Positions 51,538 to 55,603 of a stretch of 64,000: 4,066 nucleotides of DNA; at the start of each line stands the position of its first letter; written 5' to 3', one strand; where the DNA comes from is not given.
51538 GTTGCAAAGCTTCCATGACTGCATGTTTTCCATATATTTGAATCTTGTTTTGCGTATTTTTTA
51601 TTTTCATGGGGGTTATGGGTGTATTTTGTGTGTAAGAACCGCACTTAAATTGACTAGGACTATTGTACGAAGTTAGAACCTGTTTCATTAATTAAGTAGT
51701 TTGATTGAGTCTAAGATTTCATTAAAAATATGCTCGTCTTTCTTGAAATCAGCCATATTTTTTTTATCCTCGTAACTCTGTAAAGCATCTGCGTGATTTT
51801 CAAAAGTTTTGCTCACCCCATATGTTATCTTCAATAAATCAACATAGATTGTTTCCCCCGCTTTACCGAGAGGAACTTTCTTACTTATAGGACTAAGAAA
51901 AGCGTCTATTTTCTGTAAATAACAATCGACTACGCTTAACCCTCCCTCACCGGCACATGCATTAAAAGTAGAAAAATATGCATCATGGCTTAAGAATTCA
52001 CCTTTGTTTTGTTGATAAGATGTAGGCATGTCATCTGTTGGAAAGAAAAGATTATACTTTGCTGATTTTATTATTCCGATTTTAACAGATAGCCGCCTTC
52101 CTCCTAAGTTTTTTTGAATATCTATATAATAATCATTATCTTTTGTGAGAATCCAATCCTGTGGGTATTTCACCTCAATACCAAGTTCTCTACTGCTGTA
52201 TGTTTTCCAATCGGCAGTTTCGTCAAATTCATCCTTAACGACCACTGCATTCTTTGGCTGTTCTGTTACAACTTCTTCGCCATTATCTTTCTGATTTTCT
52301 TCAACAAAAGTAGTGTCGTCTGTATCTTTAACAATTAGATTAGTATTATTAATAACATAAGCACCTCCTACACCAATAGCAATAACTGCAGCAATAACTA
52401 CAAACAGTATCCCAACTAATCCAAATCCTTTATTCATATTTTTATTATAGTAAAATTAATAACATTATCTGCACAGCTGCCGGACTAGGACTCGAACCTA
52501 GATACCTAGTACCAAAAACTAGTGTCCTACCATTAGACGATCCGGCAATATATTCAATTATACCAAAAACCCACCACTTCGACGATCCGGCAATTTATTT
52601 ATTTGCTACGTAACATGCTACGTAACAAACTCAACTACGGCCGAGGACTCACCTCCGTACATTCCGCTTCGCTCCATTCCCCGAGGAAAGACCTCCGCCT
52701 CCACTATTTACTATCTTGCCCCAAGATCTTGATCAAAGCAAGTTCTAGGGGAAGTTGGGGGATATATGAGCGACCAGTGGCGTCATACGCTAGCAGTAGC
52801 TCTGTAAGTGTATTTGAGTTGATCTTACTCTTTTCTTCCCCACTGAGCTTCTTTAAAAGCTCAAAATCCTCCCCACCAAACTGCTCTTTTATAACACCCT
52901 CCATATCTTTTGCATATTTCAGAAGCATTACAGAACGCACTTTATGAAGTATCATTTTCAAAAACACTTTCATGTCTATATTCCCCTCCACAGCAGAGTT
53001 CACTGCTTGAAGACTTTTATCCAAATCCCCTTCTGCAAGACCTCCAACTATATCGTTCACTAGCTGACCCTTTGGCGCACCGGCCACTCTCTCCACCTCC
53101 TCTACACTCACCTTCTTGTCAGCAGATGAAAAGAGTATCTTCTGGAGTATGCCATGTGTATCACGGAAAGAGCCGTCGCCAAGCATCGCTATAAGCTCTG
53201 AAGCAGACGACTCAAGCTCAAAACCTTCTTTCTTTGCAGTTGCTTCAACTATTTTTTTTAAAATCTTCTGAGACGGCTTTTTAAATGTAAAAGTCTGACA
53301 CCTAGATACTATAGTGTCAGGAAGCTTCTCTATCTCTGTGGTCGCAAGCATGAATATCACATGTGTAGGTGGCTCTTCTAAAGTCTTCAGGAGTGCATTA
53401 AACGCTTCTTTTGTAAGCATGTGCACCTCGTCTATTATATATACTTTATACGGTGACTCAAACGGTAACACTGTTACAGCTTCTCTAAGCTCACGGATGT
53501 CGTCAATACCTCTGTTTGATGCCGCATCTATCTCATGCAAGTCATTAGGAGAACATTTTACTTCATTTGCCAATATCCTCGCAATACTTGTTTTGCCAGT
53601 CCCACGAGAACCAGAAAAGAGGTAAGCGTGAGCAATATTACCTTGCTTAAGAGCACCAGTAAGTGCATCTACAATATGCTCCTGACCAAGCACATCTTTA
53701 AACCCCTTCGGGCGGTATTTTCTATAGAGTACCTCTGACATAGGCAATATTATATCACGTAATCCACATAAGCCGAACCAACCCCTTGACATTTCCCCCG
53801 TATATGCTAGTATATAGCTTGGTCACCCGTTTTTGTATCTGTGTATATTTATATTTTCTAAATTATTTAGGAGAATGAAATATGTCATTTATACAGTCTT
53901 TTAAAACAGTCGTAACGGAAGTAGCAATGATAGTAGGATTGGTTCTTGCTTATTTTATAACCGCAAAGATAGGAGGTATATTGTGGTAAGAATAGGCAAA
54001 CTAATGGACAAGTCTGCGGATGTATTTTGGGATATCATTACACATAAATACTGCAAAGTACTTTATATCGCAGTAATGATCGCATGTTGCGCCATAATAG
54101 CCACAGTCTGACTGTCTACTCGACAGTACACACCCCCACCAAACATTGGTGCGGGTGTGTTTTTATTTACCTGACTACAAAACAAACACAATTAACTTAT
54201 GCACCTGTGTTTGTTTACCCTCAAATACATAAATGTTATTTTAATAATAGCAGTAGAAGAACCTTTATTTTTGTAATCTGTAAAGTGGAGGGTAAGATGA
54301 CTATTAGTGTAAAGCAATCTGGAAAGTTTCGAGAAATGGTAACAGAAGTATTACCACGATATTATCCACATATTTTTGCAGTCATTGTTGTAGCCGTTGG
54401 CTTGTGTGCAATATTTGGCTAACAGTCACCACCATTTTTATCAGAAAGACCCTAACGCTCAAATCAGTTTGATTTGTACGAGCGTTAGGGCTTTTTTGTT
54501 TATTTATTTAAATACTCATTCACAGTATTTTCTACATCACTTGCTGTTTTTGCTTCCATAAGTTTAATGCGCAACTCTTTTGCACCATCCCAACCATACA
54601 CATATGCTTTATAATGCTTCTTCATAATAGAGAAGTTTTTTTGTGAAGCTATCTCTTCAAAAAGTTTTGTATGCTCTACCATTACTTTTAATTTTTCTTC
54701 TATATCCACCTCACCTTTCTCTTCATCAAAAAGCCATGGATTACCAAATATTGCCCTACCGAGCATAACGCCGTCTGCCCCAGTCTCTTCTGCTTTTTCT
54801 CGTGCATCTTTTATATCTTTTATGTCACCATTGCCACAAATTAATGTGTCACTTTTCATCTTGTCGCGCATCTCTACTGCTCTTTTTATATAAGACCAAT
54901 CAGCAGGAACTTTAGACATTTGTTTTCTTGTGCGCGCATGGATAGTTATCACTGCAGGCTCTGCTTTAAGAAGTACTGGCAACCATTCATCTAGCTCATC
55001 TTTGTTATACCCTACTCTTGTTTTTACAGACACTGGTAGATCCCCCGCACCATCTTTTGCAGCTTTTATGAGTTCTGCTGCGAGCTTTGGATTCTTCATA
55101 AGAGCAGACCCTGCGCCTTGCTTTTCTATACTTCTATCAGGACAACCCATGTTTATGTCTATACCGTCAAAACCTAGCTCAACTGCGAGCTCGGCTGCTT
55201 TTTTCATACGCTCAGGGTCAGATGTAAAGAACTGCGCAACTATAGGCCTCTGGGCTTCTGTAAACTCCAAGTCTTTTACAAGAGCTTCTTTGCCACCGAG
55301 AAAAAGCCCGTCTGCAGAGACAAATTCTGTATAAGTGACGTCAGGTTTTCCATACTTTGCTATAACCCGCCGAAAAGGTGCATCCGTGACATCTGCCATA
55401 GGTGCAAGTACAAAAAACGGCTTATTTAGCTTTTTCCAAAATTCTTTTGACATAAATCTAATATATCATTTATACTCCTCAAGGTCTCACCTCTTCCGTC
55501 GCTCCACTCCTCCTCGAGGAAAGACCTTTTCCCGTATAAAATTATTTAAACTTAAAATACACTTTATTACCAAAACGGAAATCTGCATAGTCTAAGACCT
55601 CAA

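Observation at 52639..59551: Three same-orientation copies of a roughly 55-nt conserved intergenic element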

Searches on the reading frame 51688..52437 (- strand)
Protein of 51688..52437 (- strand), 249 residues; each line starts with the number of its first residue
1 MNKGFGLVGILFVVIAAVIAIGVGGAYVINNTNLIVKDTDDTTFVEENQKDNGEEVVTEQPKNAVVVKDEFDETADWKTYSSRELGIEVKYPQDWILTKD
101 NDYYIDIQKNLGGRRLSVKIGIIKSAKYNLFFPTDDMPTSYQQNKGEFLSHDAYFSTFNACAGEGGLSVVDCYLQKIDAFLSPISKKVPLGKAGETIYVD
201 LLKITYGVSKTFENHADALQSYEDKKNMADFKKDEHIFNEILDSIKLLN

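Call 14: search_protein_families(library=pfam, proteins=[window:51688-52437:-])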
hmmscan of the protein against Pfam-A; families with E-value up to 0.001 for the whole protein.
window:51688-52437:- (249 aa): 1 family
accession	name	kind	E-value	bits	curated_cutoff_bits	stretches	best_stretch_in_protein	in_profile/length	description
PF18933.6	PsbP_2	-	0.00032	21.2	27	1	62-126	29-96/184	PsbP-like protein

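Call 73: search_protein_families(library=ncbifam, proteins=[window:51688-52437:-], max_evalue=0.01)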
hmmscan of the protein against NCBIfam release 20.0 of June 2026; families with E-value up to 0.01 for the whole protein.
window:51688-52437:- (249 aa): 1 family
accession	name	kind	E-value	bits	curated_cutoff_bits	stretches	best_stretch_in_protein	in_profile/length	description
TIGR03931.1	T7SS_Rv3446c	hypoth_equivalog_domain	0.0088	16.4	47.6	0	11-101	2-81/194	type VII secretion-associated protein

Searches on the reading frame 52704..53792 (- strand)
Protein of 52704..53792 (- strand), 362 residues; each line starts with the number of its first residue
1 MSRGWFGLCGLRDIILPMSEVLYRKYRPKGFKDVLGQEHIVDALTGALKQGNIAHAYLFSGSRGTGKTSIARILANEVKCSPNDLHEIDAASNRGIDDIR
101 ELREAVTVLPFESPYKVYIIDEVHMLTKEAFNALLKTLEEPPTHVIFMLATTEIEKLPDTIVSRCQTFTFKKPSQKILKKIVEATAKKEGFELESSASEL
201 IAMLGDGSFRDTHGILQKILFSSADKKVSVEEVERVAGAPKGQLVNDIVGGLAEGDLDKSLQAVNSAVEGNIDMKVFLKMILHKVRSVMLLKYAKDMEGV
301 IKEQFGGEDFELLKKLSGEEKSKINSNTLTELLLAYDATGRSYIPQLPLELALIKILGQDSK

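Call 14: search_protein_families(library=pfam, proteins=[window:52704-53792:-])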
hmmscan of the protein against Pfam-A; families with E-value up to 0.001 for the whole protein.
window:52704-53792:- (362 aa): 10 families
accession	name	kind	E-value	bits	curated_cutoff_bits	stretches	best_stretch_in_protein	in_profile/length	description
PF13177.12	DNA_pol3_delta2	-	9.8e-37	126.8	27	2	93-173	80-160/161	DNA polymerase III, delta subunit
PF00004.35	AAA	-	2.2e-15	57.7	21.2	1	58-169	2-127/131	ATPase family associated with various cellular activities (AAA)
PF05496.18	RuvB_N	-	2.1e-08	34.5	27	1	27-141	2-111/159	Holliday junction DNA helicase RuvB P-loop domain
PF13401.12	AAA_22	-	6.8e-06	26.9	27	0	116-156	86-128/130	AAA domain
PF06068.19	TIP49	-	1.1e-05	25.2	23.8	0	117-151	277-311/347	TIP49 P-loop domain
PF05673.19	DUF815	-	5e-05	23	23.8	1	36-91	35-90/249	Protein of unknown function (DUF815)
PF13173.12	AAA_14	-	9.4e-05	22.9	27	1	56-145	4-93/129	AAA domain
PF07728.20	AAA_5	-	0.00017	22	22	0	58-145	3-97/139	AAA domain (dynein-related subfamily)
PF01078.27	Mg_chelatase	-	0.00022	21.1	20.3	1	31-116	2-83/207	Magnesium chelatase, subunit ChlI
PF13604.12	AAA_30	-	0.00044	20.5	27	0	57-147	21-121/191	AAA domain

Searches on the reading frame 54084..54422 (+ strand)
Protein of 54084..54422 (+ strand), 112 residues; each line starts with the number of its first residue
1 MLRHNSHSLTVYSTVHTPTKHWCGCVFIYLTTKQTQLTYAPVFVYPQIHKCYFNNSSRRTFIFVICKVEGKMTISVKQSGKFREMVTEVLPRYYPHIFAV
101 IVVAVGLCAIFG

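Call 14: search_protein_families(library=pfam, proteins=[window:54084-54422:+])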
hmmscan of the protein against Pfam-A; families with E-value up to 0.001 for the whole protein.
window:54084-54422:+ (112 aa): 0 families

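Call 73: search_protein_families(library=ncbifam, proteins=[window:54084-54422:+], max_evalue=0.01)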
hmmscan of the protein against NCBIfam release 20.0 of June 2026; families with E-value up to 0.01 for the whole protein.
window:54084-54422:+ (112 aa): 0 families

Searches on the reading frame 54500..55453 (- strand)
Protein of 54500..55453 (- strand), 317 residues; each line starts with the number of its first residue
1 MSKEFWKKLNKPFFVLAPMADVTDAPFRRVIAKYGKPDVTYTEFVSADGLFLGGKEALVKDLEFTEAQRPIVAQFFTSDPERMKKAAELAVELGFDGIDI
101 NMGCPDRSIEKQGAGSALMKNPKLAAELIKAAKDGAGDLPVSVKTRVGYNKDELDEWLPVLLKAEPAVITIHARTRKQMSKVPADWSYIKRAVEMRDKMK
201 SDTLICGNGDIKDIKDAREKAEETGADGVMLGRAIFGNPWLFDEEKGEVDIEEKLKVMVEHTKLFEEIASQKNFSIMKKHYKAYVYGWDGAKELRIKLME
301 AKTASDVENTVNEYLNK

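Call 14: search_protein_families(library=pfam, proteins=[window:54500-55453:-])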
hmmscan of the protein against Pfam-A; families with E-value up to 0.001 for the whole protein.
window:54500-55453:- (317 aa): 1 family
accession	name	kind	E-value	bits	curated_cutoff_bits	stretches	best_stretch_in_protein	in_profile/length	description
PF01207.24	Dus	-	2.9e-69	234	20.4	1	16-312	2-303/311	Dihydrouridine synthase (Dus)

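Call 15: find_encoding_contigs(protein=window:54500-55453:-, flank=10000, max_places=6)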
Protein window:54500-55453:- (317 aa): 24 contigs read that carry it; 6 places shown.
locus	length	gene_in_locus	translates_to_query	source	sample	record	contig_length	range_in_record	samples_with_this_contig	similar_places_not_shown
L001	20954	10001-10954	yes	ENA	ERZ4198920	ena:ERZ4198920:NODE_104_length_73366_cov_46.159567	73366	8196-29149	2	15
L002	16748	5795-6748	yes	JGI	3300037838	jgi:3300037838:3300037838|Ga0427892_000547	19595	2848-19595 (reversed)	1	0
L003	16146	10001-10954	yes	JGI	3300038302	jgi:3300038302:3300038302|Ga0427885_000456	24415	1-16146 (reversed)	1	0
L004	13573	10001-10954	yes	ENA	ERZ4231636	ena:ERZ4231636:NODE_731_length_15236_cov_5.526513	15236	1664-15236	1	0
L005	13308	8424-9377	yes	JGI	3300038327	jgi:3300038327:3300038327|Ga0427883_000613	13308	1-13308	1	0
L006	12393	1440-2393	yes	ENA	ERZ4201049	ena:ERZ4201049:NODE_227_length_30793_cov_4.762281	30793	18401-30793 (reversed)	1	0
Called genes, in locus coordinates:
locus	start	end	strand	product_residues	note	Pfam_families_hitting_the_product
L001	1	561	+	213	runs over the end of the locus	PF00578:AhpC-TSA, PF08534:Redoxin, PF02630:SCO1-SenC (weak)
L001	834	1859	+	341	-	PF02195:ParB_N, PF17762:HTH_ParB, PF23552:ParB_C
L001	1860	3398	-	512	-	PF13328:HD_4, PF01966:HD, PF04607:RelA_SpoT, PF02824:TGS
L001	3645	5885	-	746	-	PF01751:Toprim, PF01131:Topoisom_bac, PF01396:Zn_ribbon_Top1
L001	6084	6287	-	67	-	-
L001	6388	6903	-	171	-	-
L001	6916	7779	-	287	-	PF02481:DNA_processg_A, PF17782:WHD_DprA (faint)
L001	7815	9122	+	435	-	PF02403:Seryl_tRNA_N, PF00587:tRNA-synt_2b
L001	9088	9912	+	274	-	-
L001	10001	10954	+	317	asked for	PF01207:Dus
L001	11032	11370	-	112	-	-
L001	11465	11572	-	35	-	-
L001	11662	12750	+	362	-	PF05496:RuvB_N, PF06068:TIP49 (faint), PF13177:DNA_pol3_delta2, PF00004:AAA, PF13401:AAA_22 (faint), PF13177:DNA_pol3_delta2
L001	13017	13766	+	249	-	-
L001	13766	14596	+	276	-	PF08032:SpoU_sub_bind, PF00588:SpoU_methylase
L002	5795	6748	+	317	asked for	PF01207:Dus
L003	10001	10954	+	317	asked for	PF01207:Dus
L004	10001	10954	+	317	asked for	PF01207:Dus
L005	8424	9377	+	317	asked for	PF01207:Dus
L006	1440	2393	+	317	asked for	PF01207:Dus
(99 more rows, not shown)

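Call 58: find_homologous_proteins(query=window:54500-55453:-, max_evalue=1e-40)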
Query window:54500-55453:- (317 aa): 8000 proteins with E <= 1e-40 among 8000 candidates; the best 120 are listed.
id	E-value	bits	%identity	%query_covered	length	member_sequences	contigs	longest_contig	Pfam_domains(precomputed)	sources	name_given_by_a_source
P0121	1.2e-188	644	90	100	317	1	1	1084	PF01207.24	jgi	jgi:nifR3 family TIM-barrel protein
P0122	2.8e-186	636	89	100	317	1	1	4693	PF01207.24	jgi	jgi:nifR3 family TIM-barrel protein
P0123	2.6e-185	633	89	100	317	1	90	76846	PF01207.24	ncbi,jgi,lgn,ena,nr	ncbi:tRNA-dihydrouridine synthase [bacterium]|jgi:nifR3 family TIM-barrel protein|nr:tRNA-dihydrouri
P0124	6.6e-185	631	89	100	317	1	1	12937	PF01207.24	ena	-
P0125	5.1e-182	622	86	100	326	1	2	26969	PF01207.24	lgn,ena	-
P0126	4.3e-180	616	86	100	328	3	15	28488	PF01207.24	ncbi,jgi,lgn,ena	-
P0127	4.2e-179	612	85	100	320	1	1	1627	PF01207.24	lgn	-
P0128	9.6e-177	605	84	99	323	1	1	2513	PF01207.24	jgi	-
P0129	3.2e-174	596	83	100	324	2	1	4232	PF01207.24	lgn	-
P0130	1.2e-172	591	82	100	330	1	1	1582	PF01207.24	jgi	jgi:nifR3 family TIM-barrel protein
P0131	2.2e-172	590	84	98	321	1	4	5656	PF01207.24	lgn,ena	-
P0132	3.6e-172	590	82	99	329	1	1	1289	PF01207.24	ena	-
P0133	1.2e-168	578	78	100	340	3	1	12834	PF01207.24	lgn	-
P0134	1.7e-167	574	80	100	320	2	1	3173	PF01207.24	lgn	-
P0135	3.2e-166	570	79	100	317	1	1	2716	PF01207.24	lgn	-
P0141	2.4e-161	554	79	98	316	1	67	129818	PF01207.24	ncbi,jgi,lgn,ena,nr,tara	ncbi:MAG: tRNA-dihydrouridine synthase [Candidatus Pacebacteria bacterium]|jgi:nifR3 family TIM-barr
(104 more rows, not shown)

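Call 59: find_encoding_contigs(protein=P0123, flank=6000, max_places=1)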
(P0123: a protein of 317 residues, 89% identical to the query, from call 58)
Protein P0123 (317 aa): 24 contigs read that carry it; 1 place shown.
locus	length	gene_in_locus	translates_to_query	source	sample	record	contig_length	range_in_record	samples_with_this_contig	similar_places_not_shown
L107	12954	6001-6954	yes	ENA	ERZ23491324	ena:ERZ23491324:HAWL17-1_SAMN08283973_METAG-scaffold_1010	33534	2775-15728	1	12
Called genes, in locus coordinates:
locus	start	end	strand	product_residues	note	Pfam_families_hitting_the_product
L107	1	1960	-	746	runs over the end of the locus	PF01751:Toprim, PF01131:Topoisom_bac, PF01396:Zn_ribbon_Top1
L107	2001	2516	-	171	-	PF00293:NUDIX (faint)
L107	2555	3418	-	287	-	PF02481:DNA_processg_A, PF17782:WHD_DprA (faint)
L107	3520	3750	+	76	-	PF01541:GIY-YIG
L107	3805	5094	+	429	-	PF02403:Seryl_tRNA_N, PF00587:tRNA-synt_2b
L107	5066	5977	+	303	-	-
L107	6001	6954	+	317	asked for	PF01207:Dus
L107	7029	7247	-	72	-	-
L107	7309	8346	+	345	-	PF05496:RuvB_N, PF06068:TIP49 (faint), PF13177:DNA_pol3_delta2 (weak), PF00004:AAA, PF13401:AAA_22 (faint), PF13177:DNA_pol3_delta2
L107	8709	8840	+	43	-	-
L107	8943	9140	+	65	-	-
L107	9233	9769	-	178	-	-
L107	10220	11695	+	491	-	PF03193:RsgA_GTPase (faint), PF00005:ABC_tran, PF02463:SMC_N (faint), PF13175:AAA_15 (faint), PF13191:AAA_16 (faint), PF13555:AAA_29 (faint), PF20720:nSTAND3 (faint), PF00005:ABC_tran, +3 more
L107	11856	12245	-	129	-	-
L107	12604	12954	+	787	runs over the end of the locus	PF09364:XFP_N, PF03894:XFP, PF09363:XFP_C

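Call 60: find_encoding_contigs(protein=P0125, flank=6000, max_places=1)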
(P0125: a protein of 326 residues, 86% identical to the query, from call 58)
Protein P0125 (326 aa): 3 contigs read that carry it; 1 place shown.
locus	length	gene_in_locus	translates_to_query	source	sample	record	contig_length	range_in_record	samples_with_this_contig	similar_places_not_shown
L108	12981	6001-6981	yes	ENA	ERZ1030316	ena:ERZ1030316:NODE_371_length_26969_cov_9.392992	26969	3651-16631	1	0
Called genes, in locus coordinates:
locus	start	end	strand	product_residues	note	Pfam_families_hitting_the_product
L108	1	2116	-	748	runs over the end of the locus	PF01751:Toprim, PF01131:Topoisom_bac, PF01396:Zn_ribbon_Top1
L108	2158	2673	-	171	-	-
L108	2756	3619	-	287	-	PF02481:DNA_processg_A, PF17782:WHD_DprA (weak)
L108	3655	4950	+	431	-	PF02403:Seryl_tRNA_N, PF00587:tRNA-synt_2b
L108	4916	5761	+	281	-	-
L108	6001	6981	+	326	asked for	PF01207:Dus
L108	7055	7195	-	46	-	-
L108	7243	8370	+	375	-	PF05496:RuvB_N, PF13177:DNA_pol3_delta2 (weak), PF00004:AAA, PF13401:AAA_22 (faint), PF13177:DNA_pol3_delta2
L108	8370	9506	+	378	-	PF07907:YibE_F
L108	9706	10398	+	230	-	-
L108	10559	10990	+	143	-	-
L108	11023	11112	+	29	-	-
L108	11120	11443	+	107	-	PF04266:ASCH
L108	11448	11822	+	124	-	-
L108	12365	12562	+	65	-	-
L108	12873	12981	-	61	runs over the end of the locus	-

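Call 61: find_encoding_contigs(protein=P0126, flank=6000, max_places=1)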
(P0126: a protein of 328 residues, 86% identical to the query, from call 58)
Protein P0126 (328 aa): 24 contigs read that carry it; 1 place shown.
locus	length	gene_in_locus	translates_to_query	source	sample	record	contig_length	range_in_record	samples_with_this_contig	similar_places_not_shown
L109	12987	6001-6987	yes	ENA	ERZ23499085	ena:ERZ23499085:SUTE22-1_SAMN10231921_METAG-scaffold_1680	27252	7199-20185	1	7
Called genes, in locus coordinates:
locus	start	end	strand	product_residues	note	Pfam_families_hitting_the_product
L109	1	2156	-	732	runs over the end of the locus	PF01751:Toprim, PF01131:Topoisom_bac, PF01396:Zn_ribbon_Top1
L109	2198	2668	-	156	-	PF00293:NUDIX (weak)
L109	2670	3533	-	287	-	PF02481:DNA_processg_A, PF17782:WHD_DprA (faint)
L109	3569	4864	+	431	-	PF02403:Seryl_tRNA_N, PF00587:tRNA-synt_2b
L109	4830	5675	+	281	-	-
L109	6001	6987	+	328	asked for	PF01207:Dus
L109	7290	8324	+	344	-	PF05496:RuvB_N, PF13177:DNA_pol3_delta2 (weak), PF00004:AAA, PF13177:DNA_pol3_delta2, PF12169:DNA_pol3_gamma3 (faint)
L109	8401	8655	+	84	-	PF01541:GIY-YIG, PF10544:T5orf172 (weak)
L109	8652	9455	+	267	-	PF00561:Abhydrolase_1 (faint), PF06821:Ser_hydrolase (weak)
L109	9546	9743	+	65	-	-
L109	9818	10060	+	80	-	-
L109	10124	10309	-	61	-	-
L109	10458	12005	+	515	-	PF25973:BSH_CzcB (faint), PF25881:HH_YBHG (faint)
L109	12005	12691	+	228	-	PF02463:SMC_N (faint), PF00005:ABC_tran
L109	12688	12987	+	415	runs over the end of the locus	PF12704:MacB_PCD, PF02687:FtsX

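Call 62: find_encoding_contigs(protein=P0141, flank=6000, max_places=1)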
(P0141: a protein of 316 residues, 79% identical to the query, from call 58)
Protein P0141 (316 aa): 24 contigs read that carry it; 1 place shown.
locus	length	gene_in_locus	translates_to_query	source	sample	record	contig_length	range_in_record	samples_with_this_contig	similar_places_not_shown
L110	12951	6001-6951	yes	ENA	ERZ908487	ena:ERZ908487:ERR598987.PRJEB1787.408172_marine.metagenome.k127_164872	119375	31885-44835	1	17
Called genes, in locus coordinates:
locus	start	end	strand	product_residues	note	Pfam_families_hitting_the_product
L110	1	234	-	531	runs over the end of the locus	PF13328:HD_4, PF01966:HD (weak), PF04607:RelA_SpoT, PF02824:TGS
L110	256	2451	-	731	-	PF01751:Toprim, PF01131:Topoisom_bac, PF01396:Zn_ribbon_Top1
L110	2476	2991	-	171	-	-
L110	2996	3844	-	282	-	PF02481:DNA_processg_A, PF17782:WHD_DprA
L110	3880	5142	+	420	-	PF02403:Seryl_tRNA_N, PF00587:tRNA-synt_2b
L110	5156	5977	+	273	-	-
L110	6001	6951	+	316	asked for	PF01207:Dus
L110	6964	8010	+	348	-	PF05496:RuvB_N, PF06068:TIP49 (faint), PF13177:DNA_pol3_delta2 (weak), PF00004:AAA, PF13401:AAA_22 (faint), PF13177:DNA_pol3_delta2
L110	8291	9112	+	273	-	PF01909:NTP_transf_2 (weak), PF18765:Polbeta (weak)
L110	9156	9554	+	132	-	-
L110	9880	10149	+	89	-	-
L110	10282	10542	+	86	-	-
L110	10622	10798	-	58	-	-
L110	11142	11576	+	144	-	PF04306:DUF456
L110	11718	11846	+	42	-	-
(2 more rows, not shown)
